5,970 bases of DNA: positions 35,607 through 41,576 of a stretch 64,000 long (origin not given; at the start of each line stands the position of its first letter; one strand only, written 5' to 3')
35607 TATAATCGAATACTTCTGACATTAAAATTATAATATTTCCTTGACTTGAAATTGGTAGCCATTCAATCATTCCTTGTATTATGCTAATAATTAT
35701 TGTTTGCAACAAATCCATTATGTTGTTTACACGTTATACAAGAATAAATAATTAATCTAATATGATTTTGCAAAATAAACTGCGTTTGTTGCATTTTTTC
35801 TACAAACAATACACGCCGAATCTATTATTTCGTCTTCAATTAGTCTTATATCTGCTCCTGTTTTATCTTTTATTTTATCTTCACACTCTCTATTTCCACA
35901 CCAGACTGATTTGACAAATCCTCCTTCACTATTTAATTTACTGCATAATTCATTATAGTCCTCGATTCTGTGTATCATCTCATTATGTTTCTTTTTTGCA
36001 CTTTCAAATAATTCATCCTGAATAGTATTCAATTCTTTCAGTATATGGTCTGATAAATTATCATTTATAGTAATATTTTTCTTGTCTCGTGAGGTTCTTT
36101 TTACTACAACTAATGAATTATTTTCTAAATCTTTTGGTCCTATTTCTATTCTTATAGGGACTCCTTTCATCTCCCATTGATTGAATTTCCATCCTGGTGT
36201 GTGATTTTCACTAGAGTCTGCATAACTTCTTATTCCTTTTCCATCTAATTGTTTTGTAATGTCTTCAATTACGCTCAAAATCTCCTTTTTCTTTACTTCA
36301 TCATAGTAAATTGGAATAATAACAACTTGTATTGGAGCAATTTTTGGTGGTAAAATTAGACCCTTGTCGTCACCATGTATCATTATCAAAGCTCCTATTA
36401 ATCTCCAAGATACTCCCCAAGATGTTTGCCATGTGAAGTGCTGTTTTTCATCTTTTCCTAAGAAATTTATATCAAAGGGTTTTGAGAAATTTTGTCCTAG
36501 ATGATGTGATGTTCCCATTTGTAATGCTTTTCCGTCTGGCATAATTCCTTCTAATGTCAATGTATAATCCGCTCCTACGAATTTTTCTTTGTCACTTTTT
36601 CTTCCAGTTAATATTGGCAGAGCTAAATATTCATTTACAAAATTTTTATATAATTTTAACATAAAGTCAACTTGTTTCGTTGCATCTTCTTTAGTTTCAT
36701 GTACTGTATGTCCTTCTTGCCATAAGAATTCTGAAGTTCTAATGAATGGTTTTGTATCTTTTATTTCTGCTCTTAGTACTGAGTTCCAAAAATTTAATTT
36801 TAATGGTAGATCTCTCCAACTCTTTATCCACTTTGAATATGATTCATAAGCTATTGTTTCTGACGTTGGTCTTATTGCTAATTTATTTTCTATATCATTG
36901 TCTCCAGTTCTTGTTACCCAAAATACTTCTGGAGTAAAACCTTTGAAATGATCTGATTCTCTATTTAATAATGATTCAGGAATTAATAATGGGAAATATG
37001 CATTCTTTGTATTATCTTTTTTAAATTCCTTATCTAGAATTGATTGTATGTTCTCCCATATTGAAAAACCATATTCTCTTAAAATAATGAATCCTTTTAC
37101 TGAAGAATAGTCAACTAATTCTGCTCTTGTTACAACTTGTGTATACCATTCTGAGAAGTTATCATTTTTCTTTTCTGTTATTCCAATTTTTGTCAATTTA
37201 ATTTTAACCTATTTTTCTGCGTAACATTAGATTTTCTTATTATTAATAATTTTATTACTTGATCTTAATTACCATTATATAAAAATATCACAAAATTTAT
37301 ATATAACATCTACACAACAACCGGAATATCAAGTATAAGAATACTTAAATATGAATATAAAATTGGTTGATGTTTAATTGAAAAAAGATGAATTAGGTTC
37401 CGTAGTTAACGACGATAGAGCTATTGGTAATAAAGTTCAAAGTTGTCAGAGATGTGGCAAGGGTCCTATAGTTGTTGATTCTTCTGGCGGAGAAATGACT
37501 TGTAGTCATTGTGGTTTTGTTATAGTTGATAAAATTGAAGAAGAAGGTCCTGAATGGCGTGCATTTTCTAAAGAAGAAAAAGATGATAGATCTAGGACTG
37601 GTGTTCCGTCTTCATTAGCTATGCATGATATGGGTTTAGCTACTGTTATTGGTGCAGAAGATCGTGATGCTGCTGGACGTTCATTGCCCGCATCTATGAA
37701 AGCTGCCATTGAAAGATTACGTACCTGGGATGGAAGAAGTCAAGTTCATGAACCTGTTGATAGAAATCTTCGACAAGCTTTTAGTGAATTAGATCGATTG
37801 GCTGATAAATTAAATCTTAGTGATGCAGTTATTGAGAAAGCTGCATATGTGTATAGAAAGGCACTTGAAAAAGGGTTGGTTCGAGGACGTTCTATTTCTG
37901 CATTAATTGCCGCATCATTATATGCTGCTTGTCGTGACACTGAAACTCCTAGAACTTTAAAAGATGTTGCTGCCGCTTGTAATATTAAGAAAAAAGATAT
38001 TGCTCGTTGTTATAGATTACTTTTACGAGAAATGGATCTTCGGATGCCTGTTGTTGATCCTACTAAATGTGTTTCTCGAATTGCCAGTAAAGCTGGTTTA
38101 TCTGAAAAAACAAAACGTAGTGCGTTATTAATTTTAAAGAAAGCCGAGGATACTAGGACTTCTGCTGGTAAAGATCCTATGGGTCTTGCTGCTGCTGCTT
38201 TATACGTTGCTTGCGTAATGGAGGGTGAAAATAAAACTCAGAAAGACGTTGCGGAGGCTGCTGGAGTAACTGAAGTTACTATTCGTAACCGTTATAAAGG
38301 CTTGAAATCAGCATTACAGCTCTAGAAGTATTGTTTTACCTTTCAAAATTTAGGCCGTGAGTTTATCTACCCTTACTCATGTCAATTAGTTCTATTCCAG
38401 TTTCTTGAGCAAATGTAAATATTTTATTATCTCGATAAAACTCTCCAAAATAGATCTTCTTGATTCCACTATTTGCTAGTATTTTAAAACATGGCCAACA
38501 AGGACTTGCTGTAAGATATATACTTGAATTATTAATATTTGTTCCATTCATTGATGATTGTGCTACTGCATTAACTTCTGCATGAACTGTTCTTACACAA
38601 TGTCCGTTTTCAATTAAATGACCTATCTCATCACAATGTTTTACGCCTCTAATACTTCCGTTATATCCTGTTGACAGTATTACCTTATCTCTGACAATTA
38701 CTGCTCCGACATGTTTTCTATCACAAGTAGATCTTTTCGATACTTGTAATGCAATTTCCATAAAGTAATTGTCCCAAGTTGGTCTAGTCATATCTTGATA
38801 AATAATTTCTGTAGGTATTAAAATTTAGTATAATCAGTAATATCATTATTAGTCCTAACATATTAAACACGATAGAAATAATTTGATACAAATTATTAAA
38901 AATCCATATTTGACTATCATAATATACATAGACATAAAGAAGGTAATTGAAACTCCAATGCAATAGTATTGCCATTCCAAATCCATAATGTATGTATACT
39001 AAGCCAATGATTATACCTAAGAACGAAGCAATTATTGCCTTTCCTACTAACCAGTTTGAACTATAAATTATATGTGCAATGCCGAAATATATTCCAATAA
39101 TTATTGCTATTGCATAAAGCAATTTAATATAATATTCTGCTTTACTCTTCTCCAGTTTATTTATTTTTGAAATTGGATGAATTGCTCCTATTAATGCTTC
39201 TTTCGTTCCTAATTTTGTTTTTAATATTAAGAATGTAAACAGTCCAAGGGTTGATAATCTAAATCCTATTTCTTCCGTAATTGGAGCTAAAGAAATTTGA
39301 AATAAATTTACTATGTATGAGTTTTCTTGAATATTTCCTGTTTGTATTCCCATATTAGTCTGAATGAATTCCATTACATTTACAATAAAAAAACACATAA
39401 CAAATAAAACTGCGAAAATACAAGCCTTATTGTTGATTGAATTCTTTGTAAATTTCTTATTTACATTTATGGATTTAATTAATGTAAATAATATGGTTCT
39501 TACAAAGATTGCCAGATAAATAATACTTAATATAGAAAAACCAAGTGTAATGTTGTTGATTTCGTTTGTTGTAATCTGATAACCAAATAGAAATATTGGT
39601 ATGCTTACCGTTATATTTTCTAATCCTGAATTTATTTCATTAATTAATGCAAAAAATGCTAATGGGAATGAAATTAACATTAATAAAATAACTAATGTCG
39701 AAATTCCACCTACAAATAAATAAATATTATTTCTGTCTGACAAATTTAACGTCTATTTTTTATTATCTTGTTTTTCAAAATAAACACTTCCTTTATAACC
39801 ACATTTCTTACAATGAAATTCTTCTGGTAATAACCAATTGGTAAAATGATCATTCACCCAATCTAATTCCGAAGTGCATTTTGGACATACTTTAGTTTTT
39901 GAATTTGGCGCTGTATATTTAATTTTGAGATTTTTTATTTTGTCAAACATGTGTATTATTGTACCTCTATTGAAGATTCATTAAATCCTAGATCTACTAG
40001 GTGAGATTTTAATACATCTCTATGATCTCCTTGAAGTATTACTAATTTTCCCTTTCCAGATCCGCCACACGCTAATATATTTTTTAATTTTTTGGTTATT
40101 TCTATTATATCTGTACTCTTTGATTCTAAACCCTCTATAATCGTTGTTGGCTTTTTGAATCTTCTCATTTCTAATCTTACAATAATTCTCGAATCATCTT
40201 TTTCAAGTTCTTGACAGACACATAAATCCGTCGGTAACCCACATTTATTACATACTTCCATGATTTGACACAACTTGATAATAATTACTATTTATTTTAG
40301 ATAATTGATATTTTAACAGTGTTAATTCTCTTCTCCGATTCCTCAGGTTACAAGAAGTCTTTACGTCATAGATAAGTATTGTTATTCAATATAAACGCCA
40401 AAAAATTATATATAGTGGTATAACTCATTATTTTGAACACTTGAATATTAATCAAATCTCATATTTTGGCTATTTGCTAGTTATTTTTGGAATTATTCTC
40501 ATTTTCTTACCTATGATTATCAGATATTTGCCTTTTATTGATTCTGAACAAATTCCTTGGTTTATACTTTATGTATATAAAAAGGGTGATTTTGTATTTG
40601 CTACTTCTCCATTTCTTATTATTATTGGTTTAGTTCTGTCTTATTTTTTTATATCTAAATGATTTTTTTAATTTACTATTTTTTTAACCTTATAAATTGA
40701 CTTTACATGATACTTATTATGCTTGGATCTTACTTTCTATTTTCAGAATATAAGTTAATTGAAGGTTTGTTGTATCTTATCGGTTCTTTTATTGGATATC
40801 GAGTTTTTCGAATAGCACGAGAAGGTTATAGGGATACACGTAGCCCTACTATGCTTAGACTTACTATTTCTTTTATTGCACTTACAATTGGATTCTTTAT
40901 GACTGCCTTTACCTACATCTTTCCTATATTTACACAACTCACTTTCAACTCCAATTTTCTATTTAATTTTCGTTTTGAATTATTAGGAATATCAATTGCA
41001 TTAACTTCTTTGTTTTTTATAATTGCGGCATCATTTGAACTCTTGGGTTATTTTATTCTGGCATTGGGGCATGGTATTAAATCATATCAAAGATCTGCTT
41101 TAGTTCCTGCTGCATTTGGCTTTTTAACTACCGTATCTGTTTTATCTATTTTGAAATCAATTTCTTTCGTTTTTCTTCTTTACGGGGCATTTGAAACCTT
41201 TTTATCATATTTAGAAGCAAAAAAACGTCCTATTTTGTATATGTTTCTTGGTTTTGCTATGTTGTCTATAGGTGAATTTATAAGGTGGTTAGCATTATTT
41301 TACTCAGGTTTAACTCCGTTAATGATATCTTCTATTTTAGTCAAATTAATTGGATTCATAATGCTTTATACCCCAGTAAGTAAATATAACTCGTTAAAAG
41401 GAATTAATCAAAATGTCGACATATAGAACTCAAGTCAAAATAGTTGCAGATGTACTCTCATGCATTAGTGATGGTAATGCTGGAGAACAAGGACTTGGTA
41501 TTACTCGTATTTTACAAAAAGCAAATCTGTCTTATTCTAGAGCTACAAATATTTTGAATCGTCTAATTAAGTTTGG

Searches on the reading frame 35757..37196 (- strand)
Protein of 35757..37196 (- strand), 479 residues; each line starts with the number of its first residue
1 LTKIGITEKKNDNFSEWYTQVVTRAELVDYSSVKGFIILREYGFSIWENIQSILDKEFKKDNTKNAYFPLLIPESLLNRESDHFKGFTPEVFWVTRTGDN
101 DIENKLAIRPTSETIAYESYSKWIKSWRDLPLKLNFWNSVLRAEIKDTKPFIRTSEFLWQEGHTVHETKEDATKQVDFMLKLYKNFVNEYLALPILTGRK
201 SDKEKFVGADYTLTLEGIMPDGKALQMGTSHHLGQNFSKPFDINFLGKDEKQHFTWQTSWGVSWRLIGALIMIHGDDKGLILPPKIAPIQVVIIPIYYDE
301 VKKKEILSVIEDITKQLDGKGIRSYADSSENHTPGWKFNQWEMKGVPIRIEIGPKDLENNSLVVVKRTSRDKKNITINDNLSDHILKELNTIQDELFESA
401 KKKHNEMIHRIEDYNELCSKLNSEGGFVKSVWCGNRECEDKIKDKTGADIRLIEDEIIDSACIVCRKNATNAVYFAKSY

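Call 64: search_protein_families(library=pfam, proteins=[window:35757-37196:-], max_evalue=0.001)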
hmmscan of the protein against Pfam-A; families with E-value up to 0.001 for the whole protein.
window:35757-37196:- (479 aa): 3 families
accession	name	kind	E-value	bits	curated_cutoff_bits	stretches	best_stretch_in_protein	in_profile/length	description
PF00587.30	tRNA-synt_2b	-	2.7e-21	76.9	29.3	1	101-271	6-176/179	tRNA synthetase class II core domain (G, H, P, S and T)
PF09180.16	ProRS-C_1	-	4e-19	69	31.5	1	414-479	1-71/71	Prolyl-tRNA synthetase, C-terminal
PF03129.25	HGTP_anticodon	-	7.7e-18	64.9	21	1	290-379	1-86/94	Anticodon binding domain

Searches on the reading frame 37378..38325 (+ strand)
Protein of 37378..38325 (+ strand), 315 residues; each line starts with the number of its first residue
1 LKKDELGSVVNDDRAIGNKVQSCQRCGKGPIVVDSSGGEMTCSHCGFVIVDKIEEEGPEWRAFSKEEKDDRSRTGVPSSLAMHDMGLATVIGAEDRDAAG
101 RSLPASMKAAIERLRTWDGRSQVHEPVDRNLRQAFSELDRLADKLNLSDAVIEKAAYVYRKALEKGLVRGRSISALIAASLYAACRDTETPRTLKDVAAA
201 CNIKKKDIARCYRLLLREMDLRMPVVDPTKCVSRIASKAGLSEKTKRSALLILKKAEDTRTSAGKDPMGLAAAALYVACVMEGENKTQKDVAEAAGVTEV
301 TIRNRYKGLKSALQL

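Call 30: search_protein_families(library=pfam, proteins=[window:37378-38325:+], max_evalue=0.01)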
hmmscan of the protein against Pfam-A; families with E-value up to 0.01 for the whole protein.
window:37378-38325:+ (315 aa): 8 families
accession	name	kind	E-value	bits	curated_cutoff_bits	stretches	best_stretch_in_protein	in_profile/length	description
PF00382.24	TFIIB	-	1.5e-45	153.6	23.6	2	223-310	3-90/92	Transcription factor TFIIB repeat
PF08271.17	Zn_Ribbon_TF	-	2.8e-09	36.8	29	1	22-63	2-43/43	TFIIB zinc-binding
PF00134.28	Cyclin_N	-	0.0005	20.2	23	1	138-223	38-126/127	Cyclin, N-terminal domain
PF13542.12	HTH_Tnp_ISL3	-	0.00072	19.4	27.4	0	285-307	26-48/51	Helix-turn-helix domain of transposase family ISL3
PF04545.22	Sigma70_r4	-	0.00077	19.4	24.1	0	283-307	18-42/50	Sigma-70, region 4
PF13404.12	HTH_AsnC-type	-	0.0014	18.8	27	0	287-309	19-41/42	AsnC-type helix-turn-helix domain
PF01381.28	HTH_3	-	0.0055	17.2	23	0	285-305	9-29/55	Helix-turn-helix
PF02984.24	Cyclin_C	-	0.0063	17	22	0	175-218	46-89/119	Cyclin, C-terminal domain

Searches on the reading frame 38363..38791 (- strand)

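Call 25: search_protein_families(library=pfam, proteins=[window:38363-38791:-], max_evalue=0.01)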
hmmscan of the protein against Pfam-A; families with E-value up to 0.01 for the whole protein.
window:38363-38791:- (142 aa): 2 families
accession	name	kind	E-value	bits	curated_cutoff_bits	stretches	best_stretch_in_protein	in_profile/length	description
PF00383.29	dCMP_cyt_deam_1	-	8.5e-25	87.1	25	1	5-116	2-101/102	Cytidine and deoxycytidylate deaminase zinc-binding region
PF14437.12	MafB19-deam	-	3.5e-18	66.3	27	1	6-120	3-104/142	MafB19-like deaminase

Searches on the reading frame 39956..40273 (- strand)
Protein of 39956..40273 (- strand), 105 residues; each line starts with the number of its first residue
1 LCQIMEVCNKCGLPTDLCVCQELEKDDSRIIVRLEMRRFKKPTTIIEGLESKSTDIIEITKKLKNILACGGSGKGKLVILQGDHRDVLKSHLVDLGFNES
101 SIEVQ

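Call 25: search_protein_families(library=pfam, proteins=[window:39956-40273:-], max_evalue=0.01)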
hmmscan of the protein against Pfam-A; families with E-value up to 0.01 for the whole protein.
window:39956-40273:- (105 aa): 2 families
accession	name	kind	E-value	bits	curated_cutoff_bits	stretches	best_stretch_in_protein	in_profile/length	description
PF01253.27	SUI1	-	5.4e-16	59.3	25.5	1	28-97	3-76/77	Translation initiation factor SUI1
PF03942.20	DTW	-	0.007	16.6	33.7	1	6-32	2-31/195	DTW domain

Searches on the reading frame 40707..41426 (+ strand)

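Call 25: search_protein_families(library=pfam, proteins=[window:40707-41426:+], max_evalue=0.01)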
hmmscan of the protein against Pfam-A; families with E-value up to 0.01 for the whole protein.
window:40707-41426:+ (239 aa): 1 family
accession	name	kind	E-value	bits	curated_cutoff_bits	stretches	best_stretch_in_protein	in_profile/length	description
PF24365.1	DUF7521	-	0.0036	18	27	1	29-103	11-82/82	Family of unknown function (DUF7521)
